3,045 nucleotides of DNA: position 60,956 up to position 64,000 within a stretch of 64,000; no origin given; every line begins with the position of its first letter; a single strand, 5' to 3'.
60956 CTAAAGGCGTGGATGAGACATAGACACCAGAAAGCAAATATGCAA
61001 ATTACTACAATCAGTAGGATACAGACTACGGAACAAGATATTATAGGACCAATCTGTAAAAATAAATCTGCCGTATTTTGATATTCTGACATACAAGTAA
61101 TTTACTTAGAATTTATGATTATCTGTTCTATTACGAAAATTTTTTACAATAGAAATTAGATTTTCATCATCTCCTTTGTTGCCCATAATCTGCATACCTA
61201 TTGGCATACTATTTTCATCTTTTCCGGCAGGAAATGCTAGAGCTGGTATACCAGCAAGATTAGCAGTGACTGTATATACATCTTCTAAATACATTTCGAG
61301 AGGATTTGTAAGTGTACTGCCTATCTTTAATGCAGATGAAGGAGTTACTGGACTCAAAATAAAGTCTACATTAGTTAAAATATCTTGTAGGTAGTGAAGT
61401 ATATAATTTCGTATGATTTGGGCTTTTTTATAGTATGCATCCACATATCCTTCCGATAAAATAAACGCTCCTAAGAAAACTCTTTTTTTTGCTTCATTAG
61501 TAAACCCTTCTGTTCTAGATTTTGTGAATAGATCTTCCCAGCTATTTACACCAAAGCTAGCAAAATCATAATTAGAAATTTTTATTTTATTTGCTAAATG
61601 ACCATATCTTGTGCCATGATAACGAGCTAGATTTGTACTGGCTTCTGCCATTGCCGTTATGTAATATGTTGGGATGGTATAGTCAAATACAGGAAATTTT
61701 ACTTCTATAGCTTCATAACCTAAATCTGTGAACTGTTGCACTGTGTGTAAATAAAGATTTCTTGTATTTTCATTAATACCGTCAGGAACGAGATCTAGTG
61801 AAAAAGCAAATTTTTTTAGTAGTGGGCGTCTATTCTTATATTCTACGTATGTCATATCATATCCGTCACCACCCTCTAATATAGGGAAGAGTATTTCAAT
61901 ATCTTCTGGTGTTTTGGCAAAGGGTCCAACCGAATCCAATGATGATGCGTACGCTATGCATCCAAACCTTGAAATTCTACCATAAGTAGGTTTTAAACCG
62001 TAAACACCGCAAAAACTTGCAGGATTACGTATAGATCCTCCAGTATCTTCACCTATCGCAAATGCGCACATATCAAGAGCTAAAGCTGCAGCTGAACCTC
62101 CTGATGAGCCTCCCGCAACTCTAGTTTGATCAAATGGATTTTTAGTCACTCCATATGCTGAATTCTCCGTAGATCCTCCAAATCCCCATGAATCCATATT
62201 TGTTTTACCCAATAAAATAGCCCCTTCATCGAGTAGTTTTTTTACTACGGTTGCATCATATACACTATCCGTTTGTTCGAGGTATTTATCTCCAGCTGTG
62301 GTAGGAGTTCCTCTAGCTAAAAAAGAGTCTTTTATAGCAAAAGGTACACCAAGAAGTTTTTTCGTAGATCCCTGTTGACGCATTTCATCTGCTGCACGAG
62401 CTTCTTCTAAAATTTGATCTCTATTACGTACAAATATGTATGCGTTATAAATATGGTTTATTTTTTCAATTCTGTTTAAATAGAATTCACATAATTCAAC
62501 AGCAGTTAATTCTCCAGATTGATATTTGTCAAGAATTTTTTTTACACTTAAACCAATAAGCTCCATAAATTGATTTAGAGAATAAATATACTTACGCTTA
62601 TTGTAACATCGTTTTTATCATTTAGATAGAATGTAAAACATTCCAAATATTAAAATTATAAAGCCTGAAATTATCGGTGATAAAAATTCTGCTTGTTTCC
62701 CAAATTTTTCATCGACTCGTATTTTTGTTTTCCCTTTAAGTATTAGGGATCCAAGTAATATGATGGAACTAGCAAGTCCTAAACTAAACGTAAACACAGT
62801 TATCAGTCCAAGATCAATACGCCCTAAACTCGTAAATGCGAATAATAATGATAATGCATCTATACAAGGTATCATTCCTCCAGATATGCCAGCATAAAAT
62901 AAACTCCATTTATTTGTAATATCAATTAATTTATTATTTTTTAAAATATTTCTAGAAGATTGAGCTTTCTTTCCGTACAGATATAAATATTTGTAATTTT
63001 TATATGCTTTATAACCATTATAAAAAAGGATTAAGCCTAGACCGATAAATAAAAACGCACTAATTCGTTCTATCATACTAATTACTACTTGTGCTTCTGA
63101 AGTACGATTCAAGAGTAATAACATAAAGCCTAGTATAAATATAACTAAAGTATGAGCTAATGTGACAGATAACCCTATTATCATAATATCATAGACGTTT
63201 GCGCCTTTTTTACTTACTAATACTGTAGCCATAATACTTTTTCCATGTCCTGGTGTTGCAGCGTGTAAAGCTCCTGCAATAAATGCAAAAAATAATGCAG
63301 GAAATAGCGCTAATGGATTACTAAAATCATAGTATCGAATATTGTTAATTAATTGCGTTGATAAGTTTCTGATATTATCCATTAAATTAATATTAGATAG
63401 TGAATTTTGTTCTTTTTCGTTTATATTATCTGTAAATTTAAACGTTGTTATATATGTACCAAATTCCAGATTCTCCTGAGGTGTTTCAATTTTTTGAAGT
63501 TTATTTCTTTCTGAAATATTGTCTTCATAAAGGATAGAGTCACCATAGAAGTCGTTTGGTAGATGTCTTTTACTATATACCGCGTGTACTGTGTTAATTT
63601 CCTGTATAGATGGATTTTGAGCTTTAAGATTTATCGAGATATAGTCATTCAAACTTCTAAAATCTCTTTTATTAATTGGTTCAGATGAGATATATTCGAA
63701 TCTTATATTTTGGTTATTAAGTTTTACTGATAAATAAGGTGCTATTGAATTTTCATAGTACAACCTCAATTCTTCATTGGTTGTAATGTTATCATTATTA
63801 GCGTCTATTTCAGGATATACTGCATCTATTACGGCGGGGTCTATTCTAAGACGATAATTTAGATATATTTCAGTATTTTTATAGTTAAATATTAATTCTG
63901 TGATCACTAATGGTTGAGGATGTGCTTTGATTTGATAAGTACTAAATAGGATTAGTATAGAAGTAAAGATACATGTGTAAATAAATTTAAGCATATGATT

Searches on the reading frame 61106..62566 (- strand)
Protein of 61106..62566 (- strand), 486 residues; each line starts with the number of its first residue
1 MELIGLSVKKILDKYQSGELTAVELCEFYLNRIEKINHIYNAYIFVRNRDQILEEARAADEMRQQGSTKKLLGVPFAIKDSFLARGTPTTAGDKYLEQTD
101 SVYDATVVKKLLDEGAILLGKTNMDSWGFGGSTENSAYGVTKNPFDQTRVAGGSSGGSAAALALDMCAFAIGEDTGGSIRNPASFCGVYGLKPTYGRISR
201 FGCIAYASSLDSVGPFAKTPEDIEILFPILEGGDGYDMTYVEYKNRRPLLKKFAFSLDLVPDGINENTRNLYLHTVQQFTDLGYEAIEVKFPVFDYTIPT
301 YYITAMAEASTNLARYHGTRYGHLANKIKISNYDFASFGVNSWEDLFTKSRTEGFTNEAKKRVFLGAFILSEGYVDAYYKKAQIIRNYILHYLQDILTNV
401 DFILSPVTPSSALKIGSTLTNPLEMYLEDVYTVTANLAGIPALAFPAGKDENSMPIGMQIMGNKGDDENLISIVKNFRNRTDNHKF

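Call 86: search_protein_families(library=pfam, proteins=[window:61106-62566:-], max_evalue=0.001)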
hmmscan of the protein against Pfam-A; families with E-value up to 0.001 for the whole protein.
window:61106-62566:- (486 aa): 1 family
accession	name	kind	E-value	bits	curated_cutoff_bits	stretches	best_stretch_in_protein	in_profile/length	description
PF01425.27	Amidase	-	1e-124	417.4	27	1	24-470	1-444/445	Amidase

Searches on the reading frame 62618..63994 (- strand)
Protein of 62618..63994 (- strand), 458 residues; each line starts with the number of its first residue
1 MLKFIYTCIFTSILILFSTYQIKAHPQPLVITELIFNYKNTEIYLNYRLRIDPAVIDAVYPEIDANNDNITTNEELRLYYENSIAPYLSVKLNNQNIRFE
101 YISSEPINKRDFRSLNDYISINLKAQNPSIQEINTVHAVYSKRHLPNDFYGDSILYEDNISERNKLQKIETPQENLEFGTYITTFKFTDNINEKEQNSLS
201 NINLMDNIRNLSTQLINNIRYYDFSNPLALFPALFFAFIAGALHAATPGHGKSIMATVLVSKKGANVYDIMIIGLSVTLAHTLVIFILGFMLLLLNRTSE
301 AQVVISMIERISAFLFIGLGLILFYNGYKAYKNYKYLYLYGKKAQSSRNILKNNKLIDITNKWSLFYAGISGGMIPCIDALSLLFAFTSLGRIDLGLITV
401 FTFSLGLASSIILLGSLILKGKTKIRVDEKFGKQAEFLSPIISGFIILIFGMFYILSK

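Call 86: search_protein_families(library=pfam, proteins=[window:62618-63994:-], max_evalue=0.001)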
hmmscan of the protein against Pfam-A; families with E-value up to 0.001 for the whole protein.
window:62618-63994:- (458 aa): 1 family
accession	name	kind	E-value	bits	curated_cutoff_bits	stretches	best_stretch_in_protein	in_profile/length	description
PF03824.22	NicO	-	1.3e-09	38.2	27.7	1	235-336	6-113/287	High-affinity nickel-transport protein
